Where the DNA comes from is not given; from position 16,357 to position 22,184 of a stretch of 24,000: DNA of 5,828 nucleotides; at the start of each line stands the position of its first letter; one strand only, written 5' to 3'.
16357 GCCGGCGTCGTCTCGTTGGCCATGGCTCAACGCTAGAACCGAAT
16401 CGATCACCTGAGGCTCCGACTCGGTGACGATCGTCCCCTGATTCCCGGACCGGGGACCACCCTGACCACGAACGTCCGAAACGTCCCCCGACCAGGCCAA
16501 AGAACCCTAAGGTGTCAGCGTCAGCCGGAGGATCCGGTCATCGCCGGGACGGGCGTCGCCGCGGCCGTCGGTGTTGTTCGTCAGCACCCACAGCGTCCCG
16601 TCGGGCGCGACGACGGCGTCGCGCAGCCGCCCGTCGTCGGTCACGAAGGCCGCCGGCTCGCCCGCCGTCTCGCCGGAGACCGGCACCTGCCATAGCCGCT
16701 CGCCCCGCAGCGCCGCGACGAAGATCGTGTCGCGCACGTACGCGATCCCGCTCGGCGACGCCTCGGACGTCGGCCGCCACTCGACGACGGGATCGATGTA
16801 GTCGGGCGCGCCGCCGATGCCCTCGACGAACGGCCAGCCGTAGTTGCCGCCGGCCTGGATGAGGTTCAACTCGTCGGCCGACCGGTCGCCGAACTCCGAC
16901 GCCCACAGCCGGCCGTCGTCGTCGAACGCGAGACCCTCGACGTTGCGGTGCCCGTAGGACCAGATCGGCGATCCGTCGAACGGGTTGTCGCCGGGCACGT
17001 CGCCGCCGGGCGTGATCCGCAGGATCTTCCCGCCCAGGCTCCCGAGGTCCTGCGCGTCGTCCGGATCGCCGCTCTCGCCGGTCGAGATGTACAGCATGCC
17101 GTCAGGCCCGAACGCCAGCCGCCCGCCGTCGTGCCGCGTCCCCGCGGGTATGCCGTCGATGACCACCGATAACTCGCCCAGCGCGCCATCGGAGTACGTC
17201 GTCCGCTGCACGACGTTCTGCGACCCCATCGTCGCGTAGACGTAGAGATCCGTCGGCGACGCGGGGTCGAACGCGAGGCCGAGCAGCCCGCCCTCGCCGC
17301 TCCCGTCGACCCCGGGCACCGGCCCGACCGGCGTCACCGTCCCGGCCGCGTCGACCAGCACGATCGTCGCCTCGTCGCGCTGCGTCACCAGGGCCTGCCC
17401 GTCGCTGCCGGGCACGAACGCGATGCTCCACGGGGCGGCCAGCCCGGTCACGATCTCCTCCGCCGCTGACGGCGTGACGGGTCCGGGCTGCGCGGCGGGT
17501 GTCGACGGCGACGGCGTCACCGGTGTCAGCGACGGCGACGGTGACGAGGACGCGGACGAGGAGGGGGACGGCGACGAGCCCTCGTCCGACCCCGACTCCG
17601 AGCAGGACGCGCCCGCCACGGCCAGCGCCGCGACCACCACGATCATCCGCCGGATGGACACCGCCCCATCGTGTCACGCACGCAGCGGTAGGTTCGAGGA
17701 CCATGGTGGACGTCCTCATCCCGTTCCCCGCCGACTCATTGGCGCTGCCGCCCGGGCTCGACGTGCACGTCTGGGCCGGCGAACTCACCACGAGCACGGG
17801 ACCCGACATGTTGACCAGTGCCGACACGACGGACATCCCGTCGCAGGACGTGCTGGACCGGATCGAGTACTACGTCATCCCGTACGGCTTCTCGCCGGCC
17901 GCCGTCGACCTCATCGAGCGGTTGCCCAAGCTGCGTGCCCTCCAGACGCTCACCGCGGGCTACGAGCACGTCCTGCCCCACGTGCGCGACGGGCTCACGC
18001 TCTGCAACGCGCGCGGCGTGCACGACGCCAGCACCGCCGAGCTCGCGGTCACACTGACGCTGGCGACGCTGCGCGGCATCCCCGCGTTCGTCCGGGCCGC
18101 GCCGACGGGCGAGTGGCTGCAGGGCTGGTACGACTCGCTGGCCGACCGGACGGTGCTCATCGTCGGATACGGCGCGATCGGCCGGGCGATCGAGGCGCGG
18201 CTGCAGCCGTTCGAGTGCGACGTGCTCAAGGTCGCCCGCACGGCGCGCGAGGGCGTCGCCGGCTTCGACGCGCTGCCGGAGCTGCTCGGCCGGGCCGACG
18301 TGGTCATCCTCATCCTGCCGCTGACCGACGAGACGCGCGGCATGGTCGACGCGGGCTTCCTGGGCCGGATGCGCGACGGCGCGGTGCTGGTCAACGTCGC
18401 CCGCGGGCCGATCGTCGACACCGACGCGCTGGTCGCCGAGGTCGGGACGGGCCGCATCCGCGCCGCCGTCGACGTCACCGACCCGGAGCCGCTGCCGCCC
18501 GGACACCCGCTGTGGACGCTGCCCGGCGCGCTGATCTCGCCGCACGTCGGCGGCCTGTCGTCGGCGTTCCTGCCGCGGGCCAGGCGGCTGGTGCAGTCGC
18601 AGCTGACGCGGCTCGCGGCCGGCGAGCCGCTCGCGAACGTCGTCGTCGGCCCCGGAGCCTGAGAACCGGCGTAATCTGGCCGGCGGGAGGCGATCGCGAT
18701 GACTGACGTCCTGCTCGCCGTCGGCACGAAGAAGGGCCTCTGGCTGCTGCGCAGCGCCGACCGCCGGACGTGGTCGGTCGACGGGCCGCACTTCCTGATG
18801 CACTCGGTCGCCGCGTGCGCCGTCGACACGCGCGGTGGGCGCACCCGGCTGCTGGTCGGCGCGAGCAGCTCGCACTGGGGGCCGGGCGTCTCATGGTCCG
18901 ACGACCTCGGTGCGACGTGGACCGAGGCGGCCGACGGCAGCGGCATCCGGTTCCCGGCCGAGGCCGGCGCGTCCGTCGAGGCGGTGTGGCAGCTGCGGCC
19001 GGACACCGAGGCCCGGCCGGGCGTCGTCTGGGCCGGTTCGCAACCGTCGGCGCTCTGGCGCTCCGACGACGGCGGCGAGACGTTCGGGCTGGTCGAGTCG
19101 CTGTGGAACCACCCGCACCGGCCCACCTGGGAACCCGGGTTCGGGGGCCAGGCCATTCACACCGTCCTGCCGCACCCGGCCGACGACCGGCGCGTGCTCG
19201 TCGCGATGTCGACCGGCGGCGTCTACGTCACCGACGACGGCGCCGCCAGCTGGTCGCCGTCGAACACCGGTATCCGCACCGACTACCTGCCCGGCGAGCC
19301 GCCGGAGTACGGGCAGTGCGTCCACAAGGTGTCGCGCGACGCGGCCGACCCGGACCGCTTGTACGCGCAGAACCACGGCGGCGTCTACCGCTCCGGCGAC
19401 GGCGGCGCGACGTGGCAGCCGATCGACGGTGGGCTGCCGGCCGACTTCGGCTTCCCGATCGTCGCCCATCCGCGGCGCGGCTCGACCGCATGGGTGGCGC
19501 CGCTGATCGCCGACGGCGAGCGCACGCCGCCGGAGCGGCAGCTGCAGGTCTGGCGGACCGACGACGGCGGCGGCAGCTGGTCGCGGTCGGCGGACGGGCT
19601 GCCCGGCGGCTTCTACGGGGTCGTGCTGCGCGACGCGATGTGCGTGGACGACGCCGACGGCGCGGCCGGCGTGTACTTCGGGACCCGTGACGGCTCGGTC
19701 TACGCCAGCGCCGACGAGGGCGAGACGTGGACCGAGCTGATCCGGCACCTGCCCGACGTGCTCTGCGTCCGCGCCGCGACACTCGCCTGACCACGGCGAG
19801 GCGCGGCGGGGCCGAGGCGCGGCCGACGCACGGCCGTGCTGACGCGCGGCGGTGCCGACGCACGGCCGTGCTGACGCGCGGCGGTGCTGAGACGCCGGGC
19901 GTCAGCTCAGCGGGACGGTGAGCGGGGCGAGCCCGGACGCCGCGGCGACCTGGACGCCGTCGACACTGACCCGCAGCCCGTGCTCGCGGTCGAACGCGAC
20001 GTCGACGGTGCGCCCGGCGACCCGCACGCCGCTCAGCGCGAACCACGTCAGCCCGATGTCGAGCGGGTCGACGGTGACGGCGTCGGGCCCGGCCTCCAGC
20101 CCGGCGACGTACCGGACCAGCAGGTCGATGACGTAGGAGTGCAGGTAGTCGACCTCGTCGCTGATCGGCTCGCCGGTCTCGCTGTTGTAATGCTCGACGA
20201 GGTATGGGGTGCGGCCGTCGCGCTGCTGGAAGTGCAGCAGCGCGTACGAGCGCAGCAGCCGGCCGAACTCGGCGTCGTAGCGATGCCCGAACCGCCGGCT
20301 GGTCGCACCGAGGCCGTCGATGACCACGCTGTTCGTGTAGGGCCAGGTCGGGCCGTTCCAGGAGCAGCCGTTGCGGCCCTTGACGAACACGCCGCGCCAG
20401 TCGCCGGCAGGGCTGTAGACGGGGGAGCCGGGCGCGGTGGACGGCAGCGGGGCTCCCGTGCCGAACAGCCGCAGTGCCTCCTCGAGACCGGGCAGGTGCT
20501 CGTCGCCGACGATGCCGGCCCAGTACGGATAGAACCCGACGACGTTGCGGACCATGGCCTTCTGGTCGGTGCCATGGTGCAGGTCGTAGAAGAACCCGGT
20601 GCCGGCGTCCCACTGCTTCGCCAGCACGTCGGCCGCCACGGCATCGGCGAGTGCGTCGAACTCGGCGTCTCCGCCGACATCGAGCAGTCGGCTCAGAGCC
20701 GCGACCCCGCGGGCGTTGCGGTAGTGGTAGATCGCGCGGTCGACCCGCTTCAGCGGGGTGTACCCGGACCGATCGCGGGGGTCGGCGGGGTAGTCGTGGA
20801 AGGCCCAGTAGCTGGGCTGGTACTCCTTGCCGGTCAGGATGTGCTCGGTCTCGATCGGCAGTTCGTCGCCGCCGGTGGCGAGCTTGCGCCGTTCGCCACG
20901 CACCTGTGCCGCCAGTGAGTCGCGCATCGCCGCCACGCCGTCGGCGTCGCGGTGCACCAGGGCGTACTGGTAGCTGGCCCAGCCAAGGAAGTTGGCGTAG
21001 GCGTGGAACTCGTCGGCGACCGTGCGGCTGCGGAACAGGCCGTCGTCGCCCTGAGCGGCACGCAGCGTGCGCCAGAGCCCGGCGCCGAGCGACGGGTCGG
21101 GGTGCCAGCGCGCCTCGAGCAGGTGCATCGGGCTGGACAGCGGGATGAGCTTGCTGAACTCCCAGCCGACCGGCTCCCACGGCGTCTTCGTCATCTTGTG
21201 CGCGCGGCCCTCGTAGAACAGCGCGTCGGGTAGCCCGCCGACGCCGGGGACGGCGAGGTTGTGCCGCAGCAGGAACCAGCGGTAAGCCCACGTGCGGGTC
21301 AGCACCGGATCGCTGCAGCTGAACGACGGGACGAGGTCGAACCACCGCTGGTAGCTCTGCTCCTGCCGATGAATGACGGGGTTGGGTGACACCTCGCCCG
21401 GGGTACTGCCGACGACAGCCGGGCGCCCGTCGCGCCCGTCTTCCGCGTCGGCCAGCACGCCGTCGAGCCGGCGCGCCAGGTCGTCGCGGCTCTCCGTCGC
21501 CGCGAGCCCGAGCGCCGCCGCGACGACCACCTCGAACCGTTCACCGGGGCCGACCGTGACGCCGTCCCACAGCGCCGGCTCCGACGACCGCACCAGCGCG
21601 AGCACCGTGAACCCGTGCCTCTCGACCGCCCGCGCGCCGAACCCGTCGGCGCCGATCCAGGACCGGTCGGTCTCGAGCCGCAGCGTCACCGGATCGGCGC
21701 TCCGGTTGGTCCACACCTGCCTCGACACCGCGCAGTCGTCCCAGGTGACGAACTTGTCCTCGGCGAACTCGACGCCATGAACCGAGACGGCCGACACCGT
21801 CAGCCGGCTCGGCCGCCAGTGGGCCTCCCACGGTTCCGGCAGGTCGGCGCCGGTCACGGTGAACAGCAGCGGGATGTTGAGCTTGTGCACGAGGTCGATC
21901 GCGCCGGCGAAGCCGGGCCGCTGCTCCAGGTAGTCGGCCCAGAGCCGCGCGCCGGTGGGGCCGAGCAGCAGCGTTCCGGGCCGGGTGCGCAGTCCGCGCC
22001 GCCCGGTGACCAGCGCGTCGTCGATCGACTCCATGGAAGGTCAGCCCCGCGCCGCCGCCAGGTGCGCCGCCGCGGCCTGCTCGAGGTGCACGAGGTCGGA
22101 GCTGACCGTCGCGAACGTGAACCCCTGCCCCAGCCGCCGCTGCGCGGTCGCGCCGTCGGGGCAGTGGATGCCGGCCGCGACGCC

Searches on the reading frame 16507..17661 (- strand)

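Call 26: search_protein_families(library=pfam, proteins=[window:16507-17661:-], max_evalue=0.01)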
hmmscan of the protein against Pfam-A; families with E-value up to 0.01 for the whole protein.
window:16507-17661:- (384 aa): 3 families
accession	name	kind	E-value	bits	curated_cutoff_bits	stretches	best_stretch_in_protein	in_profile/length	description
PF07995.17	GSDH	-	5.1e-72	243.4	25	1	75-367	2-329/332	Glucose / Sorbosone dehydrogenase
PF07494.17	Reg_prop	-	0.00018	21.8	20.4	0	238-254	4-20/24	Two component regulator propeller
PF23500.1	DUF7133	-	0.0076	16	27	0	155-219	110-178/385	Domain of unknown function (DUF7133)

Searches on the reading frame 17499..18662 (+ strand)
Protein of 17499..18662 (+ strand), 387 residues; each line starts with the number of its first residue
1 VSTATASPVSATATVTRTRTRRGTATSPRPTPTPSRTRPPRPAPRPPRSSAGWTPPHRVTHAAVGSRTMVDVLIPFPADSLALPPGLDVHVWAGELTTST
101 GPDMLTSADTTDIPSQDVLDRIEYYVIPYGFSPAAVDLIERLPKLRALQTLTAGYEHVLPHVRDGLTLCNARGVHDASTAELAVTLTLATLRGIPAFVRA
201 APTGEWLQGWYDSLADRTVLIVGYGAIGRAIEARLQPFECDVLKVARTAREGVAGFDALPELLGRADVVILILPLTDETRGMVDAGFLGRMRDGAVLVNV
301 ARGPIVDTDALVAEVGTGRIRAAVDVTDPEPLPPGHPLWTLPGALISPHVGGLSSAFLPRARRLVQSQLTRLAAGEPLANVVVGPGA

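Call 26: search_protein_families(library=pfam, proteins=[window:17499-18662:+], max_evalue=0.01)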
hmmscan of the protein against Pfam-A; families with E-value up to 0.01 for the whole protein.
window:17499-18662:+ (387 aa): 2 families
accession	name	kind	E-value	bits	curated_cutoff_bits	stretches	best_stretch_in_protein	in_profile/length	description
PF02826.25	2-Hacid_dh_C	-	2.5e-46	157.7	25.1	1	185-351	2-178/178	D-isomer specific 2-hydroxyacid dehydrogenase, NAD binding domain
PF00389.36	2-Hacid_dh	-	1.9e-05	24.8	24.6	1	133-382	50-133/134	D-isomer specific 2-hydroxyacid dehydrogenase, catalytic domain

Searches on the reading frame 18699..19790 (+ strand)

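Call 26: search_protein_families(library=pfam, proteins=[window:18699-19790:+], max_evalue=0.01)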
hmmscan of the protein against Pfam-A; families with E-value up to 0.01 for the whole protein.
window:18699-19790:+ (363 aa): 3 families
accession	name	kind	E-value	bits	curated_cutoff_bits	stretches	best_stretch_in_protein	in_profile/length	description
PF15902.12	Sortilin-Vps10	-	3.5e-12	46.3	33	2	118-243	2-113/446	Sortilin, neurotensin receptor 3,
PF02012.26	BNR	-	0.00019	21.4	27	0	335-345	1-11/12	BNR/Asp-box repeat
PF13859.12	BNR_3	-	0.0037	17.2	27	0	333-354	199-220/308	BNR repeat-like domain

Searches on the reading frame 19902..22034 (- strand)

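Call 27: search_protein_families(library=pfam, proteins=[window:19902-22034:-], max_evalue=0.1)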
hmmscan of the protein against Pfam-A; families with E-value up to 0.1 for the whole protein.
window:19902-22034:- (710 aa): 1 family
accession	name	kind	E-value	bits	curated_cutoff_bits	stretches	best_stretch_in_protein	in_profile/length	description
PF22422.2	MGH1-like_GH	-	1.1e-31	111.1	27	1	297-633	5-356/356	Mannosylglycerate hydrolase MGH1-like glycoside hydrolase domain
